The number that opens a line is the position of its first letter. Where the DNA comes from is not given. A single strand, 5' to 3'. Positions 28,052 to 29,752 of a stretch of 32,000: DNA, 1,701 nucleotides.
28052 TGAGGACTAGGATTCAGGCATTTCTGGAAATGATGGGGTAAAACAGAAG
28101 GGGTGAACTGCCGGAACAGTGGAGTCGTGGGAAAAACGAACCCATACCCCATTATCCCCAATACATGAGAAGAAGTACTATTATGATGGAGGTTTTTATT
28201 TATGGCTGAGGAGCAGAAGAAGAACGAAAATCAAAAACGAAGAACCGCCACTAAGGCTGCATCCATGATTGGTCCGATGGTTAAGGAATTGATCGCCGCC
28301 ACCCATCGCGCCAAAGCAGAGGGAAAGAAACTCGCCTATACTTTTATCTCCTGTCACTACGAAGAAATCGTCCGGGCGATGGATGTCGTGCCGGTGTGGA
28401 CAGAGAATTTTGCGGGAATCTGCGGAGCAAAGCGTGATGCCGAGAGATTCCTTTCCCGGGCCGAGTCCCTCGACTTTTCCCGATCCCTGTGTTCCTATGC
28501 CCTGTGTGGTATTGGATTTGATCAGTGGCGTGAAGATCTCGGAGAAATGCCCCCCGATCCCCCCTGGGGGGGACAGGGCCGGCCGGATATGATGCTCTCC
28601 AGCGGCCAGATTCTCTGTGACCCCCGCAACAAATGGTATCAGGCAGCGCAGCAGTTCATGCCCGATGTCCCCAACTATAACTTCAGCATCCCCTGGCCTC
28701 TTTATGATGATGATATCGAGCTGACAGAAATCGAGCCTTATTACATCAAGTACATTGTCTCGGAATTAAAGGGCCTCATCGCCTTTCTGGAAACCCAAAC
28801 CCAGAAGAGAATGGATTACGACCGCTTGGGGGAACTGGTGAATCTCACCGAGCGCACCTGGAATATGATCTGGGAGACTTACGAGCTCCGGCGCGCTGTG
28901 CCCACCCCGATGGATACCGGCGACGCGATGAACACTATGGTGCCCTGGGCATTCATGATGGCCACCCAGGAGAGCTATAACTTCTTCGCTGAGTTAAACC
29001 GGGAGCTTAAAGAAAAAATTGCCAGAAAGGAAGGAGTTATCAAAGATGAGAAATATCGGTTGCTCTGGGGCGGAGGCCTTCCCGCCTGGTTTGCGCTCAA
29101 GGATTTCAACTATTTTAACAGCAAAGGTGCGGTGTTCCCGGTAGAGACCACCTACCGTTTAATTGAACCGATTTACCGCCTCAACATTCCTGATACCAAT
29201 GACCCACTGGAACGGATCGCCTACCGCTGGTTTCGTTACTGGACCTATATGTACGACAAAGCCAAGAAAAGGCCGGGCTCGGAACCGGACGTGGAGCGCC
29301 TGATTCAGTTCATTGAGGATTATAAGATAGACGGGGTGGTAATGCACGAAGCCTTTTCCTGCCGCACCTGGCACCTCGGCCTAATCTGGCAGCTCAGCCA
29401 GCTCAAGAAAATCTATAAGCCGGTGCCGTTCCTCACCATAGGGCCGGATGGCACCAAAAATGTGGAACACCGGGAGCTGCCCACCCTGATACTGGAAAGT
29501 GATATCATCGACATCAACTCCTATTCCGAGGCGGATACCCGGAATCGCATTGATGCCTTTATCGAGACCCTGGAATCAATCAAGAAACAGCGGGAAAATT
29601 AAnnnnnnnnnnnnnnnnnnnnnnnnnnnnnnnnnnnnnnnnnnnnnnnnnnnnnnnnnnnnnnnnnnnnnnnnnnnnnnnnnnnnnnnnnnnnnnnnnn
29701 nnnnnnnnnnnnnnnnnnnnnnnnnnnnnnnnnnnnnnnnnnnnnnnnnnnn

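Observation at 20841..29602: Island-borne BCR/2-hydroxyacyl-CoA-dehydratase-type radical enzyme with two unlike ATPases, a GlcD/GlcF-type dehydrogenase and an MBL hydrolase; substrate unknown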

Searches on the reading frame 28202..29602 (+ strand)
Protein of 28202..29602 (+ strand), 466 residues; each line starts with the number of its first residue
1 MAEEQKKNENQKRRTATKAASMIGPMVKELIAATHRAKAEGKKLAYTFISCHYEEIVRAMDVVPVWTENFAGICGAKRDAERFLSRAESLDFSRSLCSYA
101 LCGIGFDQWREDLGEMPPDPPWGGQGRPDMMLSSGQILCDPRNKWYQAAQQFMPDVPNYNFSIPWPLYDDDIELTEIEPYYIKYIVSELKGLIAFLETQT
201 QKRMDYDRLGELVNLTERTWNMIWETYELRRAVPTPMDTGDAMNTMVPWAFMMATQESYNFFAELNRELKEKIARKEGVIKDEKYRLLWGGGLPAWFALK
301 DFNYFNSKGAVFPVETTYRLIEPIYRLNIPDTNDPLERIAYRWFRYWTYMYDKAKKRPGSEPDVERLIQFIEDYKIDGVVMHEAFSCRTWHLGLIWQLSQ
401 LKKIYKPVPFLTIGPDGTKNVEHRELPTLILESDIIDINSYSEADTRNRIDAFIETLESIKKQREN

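Call 3: search_protein_families(library=pfam, proteins=[window:28202-29602:+])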
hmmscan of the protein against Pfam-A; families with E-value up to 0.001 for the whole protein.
window:28202-29602:+ (466 aa): 1 family
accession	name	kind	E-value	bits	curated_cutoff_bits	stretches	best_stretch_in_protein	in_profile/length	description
PF06050.19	HGD-D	-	5.2e-52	177.9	28.4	1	54-457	6-342/342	2-hydroxyglutaryl-CoA dehydratase, D-component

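Call 4: search_protein_families(library=ncbifam, proteins=[window:28202-29602:+])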
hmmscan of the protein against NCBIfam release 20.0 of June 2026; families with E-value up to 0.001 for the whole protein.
window:28202-29602:+ (466 aa): 5 families
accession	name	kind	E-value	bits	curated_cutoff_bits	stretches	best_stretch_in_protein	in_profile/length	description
NF052455.1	HyiscapDhHadB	equivalog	4e-24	85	750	1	18-299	3-268/398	(R)-2-hydroxyisocaproyl-CoA dehydratase subunit alpha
TIGR03191.1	benz_CoA_bzdO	equivalog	3.6e-21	75.9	448.6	1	61-312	51-286/430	benzoyl-CoA reductase, bzd-type, subunit O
TIGR02260.1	benz_CoA_red_B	equivalog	1.2e-19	70.3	486.55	1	18-453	4-409/413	benzoyl-CoA reductase subunit B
NF040772.1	double_cubane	equivalog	1.9e-18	66.7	350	1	181-413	125-349/372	double-cubane-cluster-containing anaerobic reductase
NF052456.1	HyiscapDhHadC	equivalog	3.3e-05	23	700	0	182-381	133-319/372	(R)-2-hydroxyisocaproyl-CoA dehydratase subunit beta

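Call 9: find_homologous_proteins(query=window:28202-29599:+)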
Query window:28202-29599:+ (466 aa): 876 proteins with E <= 0.001 among 7786 candidates; the best 120 are listed.
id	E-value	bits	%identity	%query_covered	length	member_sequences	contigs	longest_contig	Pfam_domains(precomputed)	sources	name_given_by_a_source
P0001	0.0e+0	1023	92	99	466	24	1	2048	PF06050.20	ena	-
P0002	0.0e+0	1009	97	95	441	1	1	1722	PF06050.20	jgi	jgi:Benzoyl-CoA reductase/2-hydroxyglutaryl-CoA dehydratase subunit, BcrC/BadD/HgdB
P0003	1.0e-277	939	84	99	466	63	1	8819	PF06050.20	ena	-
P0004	3.1e-266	901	80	100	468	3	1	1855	PF06050.20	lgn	-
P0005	1.4e-264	896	81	100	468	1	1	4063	PF06050.20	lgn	-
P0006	2.0e-264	896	80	97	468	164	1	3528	PF06050.20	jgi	-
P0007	2.8e-264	895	81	96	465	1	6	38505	PF06050.20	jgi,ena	-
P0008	3.8e-264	895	80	99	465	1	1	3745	PF06050.20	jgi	-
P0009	4.4e-264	894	81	96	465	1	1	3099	PF06050.20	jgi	-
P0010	8.3e-264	894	81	96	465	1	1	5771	PF06050.20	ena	-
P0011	1.4e-263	893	79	99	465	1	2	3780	PF06050.20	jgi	jgi:benzoyl-CoA reductase/2-hydroxyglutaryl-CoA dehydratase subunit BcrC/BadD/HgdB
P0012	8.3e-263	890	79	99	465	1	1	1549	PF06050.20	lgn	-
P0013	2.0e-262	889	78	100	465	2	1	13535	PF06050.20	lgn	-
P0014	2.1e-262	889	79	99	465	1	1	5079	PF06050.20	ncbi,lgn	-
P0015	5.5e-262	887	79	99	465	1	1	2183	PF06050.20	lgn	-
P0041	1.4e-259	880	77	99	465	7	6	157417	PF06050.20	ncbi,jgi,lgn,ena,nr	ncbi:MAG TPA: 2-hydroxyacyl-CoA dehydratase family protein [Thermodesulfobacteriota bacterium]|nr:2-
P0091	4.8e-247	838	75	100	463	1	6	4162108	PF06050.20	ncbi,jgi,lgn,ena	-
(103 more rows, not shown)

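Call 10: find_encoding_contigs(protein=P0091, flank=10000, max_places=3)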
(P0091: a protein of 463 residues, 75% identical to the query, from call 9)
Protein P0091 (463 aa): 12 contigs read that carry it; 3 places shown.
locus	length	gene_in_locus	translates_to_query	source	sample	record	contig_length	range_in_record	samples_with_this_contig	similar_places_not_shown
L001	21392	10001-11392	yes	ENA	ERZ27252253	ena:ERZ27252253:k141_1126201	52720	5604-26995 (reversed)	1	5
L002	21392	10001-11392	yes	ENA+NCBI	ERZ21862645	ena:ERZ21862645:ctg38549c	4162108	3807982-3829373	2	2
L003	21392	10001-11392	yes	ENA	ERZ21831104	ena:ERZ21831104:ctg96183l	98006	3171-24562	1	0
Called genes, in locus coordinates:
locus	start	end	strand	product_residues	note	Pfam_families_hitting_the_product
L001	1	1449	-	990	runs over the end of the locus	PF22673:MCP-like_PDC_1 (weak), PF02743:dCache_1, PF00989:PAS, PF08448:PAS_4, PF13426:PAS_9, PF08447:PAS_3, PF02518:HATPase_c, PF00072:Response_reg, +1 more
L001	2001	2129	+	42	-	-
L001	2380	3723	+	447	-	PF03486:HI0933_like (faint), PF07992:Pyr_redox_2, PF13738:Pyr_redox_3 (faint), PF00070:Pyr_redox, PF02852:Pyr_redox_dim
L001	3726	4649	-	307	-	PF00892:EamA, PF03151:TPT (faint), PF00892:EamA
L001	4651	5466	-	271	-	PF03446:NAD_binding_2 (weak), PF03807:F420_oxidored, PF14748:P5CR_dimer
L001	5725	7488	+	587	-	PF01268:FTHFS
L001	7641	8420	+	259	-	PF01869:BcrAD_BadFG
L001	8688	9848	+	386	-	PF06050:HGD-D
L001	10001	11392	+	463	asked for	PF06050:HGD-D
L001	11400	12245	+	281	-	PF01869:BcrAD_BadFG, PF02782:FGGY_C (weak)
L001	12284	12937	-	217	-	PF03692:CxxCxxCC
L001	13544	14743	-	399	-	PF00108:Thiolase_N, PF02803:Thiolase_C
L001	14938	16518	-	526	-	PF00501:AMP-binding, PF13193:AMP-binding_C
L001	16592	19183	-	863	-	PF01565:FAD_binding_4, PF02913:FAD-oxidase_C, PF13187:Fer4_9 (faint), PF12838:Fer4_7 (weak), PF13183:Fer4_8, PF13534:Fer4_17, PF02754:CCG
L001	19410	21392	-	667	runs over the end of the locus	PF00270:DEAD (weak), PF04851:ResIII, PF17757:UvrB_inter, PF27431:UvrB_3rd, PF00271:Helicase_C, PF12344:UvrB, PF02151:UVR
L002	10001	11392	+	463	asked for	PF06050:HGD-D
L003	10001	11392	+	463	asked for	PF06050:HGD-D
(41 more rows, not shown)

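Call 11: find_encoding_contigs(protein=P0041, flank=10000, max_places=3)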
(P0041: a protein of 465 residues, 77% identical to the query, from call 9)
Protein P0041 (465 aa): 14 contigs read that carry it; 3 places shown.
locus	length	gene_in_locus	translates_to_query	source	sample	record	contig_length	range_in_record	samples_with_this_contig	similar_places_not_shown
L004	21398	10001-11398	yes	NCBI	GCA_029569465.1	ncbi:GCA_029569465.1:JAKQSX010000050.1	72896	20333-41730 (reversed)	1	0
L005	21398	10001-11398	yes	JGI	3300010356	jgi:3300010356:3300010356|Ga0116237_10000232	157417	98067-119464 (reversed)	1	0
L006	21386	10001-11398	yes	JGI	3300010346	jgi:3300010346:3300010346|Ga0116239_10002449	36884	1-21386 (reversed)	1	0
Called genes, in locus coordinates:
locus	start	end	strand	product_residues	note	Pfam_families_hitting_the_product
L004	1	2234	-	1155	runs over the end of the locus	PF00912:Transgly, PF00905:Transpeptidase (faint)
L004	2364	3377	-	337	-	PF04055:Radical_SAM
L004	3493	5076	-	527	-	-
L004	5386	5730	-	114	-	PF11969:DcpS_C, PF01230:HIT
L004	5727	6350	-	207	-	PF00702:Hydrolase, PF13419:HAD_2, PF13242:Hydrolase_like (weak)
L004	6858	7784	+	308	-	PF00753:Lactamase_B, PF19583:ODP (faint)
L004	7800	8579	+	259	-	PF01869:BcrAD_BadFG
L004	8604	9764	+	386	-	PF06050:HGD-D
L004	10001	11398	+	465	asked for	PF06050:HGD-D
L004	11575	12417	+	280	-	PF01869:BcrAD_BadFG, PF22521:HypF_C_2 (faint), PF02782:FGGY_C (weak)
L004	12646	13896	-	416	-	PF12838:Fer4_7, PF13183:Fer4_8, PF13237:Fer4_10 (faint), PF13484:Fer4_16, PF13534:Fer4_17, PF25160:LdpA_Fe-S-bd (faint), PF02754:CCG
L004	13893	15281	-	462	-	PF01565:FAD_binding_4, PF02913:FAD-oxidase_C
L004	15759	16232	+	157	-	PF16694:Cytochrome_P460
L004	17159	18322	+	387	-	PF00108:Thiolase_N, PF02803:Thiolase_C, PF22691:Thiolase_C_1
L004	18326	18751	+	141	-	PF12172:zf-ChsH2, PF01796:OB_ChsH2_C (weak)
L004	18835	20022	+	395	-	PF17785:PUA_3, PF10672:Methyltrans_SAM, PF05175:MTS (weak), PF03602:Cons_hypoth95, PF13847:Methyltransf_31 (faint)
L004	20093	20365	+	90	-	PF01169:GDT1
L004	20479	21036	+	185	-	PF01325:Fe_dep_repress, PF02742:Fe_dep_repr_C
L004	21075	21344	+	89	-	PF04023:FeoA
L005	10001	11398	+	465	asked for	PF06050:HGD-D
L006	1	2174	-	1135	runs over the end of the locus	PF00912:Transgly, PF00905:Transpeptidase (faint)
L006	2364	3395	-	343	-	PF04055:Radical_SAM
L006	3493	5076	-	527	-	-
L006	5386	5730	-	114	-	PF11969:DcpS_C, PF01230:HIT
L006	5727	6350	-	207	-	PF00702:Hydrolase, PF13419:HAD_2, PF13242:Hydrolase_like (weak)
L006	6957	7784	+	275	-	PF00753:Lactamase_B, PF19583:ODP (faint)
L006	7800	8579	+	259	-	PF01869:BcrAD_BadFG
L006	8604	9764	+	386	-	PF06050:HGD-D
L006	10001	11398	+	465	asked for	PF06050:HGD-D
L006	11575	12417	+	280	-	PF01869:BcrAD_BadFG, PF22521:HypF_C_2 (faint), PF02782:FGGY_C (weak)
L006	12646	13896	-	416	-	PF12838:Fer4_7, PF13183:Fer4_8, PF13237:Fer4_10 (faint), PF13484:Fer4_16, PF13534:Fer4_17, PF25160:LdpA_Fe-S-bd (faint), PF02754:CCG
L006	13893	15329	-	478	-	PF01565:FAD_binding_4, PF02913:FAD-oxidase_C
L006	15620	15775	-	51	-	-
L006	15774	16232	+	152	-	PF16694:Cytochrome_P460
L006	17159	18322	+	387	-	PF00108:Thiolase_N, PF02803:Thiolase_C, PF22691:Thiolase_C_1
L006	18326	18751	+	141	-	PF12172:zf-ChsH2, PF01796:OB_ChsH2_C (weak)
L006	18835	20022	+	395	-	PF17785:PUA_3, PF10672:Methyltrans_SAM, PF05175:MTS (weak), PF03602:Cons_hypoth95, PF13847:Methyltransf_31 (faint)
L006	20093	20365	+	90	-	PF01169:GDT1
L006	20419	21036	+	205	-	PF01325:Fe_dep_repress, PF02742:Fe_dep_repr_C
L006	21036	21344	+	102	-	PF04023:FeoA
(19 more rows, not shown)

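Call 12: search_solved_structures(query=window:28202-29599:+, max_evalue=0.01)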
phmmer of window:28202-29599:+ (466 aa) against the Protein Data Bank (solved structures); distinct sequences matched with E-value up to 0.01: 5.
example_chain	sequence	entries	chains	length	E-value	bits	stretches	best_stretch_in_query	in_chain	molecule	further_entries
8s02_A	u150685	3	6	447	1.1e-14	57.1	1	66-407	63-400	BzdO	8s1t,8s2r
9g87_A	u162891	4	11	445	1.1e-14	57.1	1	39-463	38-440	3-methylbenzoyl-CoA reductase beta subunit MbdO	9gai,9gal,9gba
3o3m_A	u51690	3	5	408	5e-12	48.3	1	19-298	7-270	alpha subunit 2-hydroxyisocaproyl-CoA dehydratase | alpha-subunit 2-hydroxyisocaproyl-CoA dehydratase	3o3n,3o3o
7yyl_C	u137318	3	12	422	0.00079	21.3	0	182-416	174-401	Dehydratase family protein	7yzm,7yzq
6eno_A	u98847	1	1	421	0.001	20.9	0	182-416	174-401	Dehydratase family protein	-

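Call 15: find_related_loci(query=A1, collection=genome_contigs, flank=10000)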
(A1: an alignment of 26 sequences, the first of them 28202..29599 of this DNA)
Query A1 (466 aa) in genome_contigs; peptide patterns used: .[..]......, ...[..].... (x = any residue, [..] = any of these).
333 stretches matched a pattern; 303 encode a relative of the query (tblastn E <= 1e-3); the best 80 are kept; 80 distinct loci.
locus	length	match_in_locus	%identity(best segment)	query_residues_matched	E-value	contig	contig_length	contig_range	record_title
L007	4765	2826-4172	85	15-463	0e+0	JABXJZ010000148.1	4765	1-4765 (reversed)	MAG: Desulfobacterales bacterium isolate CR_Bin_060 NODE_222_length_4765_cov_8.197739, whole genome shotgun sequence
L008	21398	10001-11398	80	1-466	0e+0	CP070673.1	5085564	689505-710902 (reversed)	MAG: Deltaproteobacteria bacterium isolate bin73 chromosome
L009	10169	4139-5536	79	1-466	0e+0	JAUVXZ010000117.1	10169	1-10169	MAG: Pseudomonadota bacterium isolate CSMAG_1229 CSMAG_1229_k141_1080527_length_10169_cov_9.6963, whole genome shotgun s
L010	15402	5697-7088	80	1-464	0e+0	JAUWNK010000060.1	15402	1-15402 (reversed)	MAG: Desulfobacteraceae bacterium isolate CSMAG_2422 CSMAG_2422_k141_3533_length_15402_cov_22.3842, whole genome shotgun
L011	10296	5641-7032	79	1-464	0e+0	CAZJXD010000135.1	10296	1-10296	MAG TPA_asm: uncultured Desulfobacteraceae bacterium isolate SRP323688_co1_280 genome assembly, contig: NODE_9715_length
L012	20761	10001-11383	79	1-461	0e+0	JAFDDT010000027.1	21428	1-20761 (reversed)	MAG: Deltaproteobacteria bacterium isolate Meg19_1012_Bin_230 Meg19_1012_Bin_230_scaffold_5903, whole genome shotgun seq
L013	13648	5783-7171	77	1-463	0e+0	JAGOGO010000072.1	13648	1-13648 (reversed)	MAG: Deltaproteobacteria bacterium isolate Go_SlDig_bin_103 Go_SlDig_13290_length_13648_cov_7.533762, whole genome shotg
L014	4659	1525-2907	79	1-462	0e+0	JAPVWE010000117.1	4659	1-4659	MAG: Desulfobacteraceae bacterium isolate HMR25_18 HMR25_18_000000000117, whole genome shotgun sequence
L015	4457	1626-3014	78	1-463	0e+0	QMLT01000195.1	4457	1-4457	MAG: Deltaproteobacteria bacterium isolate B33_G16 B33_Guay16_scaffold_22896, whole genome shotgun sequence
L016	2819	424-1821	77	1-466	0e+0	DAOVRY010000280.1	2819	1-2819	MAG TPA_asm: Pseudomonadota bacterium isolate CSMAG_1613 CSMAG_1613_k141_1992294_length_2819_cov_88.0000, whole genome s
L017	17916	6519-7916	77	1-466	0e+0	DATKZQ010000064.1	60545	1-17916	MAG TPA_asm: Desulfatiglandales bacterium isolate SMAG_U14249 k141_2383797, whole genome shotgun sequence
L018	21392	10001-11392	78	1-464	0e+0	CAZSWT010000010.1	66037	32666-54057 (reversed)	MAG TPA_asm: uncultured Desulfobacteraceae bacterium isolate binchicken_co100_259 genome assembly, contig: NODE_567_leng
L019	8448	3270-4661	78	1-464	0e+0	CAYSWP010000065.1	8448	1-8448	MAG TPA_asm: uncultured Desulfobacteraceae bacterium isolate binchicken_co243_276 genome assembly, contig: NODE_7874_len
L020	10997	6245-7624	78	1-464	0e+0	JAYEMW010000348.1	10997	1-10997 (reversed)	MAG: Thermodesulfobacteriota bacterium isolate MAG071 MAG071_348, whole genome shotgun sequence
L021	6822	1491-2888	78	1-466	0e+0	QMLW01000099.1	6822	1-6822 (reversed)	MAG: Deltaproteobacteria bacterium isolate B25_G16 B25_Guay16_scaffold_10746, whole genome shotgun sequence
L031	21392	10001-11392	76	1-466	0e+0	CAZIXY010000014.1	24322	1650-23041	MAG TPA_asm: uncultured Desulfobacteraceae bacterium isolate binchicken_co256_358 genome assembly, contig: NODE_3723_len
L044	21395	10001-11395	72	1-464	0e+0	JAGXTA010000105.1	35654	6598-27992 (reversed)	MAG: Deltaproteobacteria bacterium isolate CROMO_BS_46_3 c_000000564769, whole genome shotgun sequence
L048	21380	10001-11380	73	1-459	0e+0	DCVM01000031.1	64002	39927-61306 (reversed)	MAG TPA_asm: Syntrophaceae bacterium UBA2188 UBA2188_contig_2739, whole genome shotgun sequence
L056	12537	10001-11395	71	1-464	0e+0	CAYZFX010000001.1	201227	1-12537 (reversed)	MAG TPA_asm: uncultured Syntrophorhabdus sp. isolate binchicken_co40_106 genome assembly, contig: NODE_78_length_201227_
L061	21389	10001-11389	72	1-464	0e+0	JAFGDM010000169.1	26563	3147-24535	MAG: Deltaproteobacteria bacterium isolate Zod_Metabat.1176 k87_4606031, whole genome shotgun sequence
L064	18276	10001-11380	71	1-459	0e+0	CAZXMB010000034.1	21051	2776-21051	MAG TPA_asm: uncultured Syntrophaceae bacterium isolate SRP098346_co1_431 genome assembly, contig: NODE_2347_length_2105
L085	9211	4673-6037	70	11-464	0e+0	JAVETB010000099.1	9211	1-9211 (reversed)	MAG: Syntrophus sp. (in: bacteria) isolate BF1_8 scaffold_10948_c1_biofilm_2017, whole genome shotgun sequence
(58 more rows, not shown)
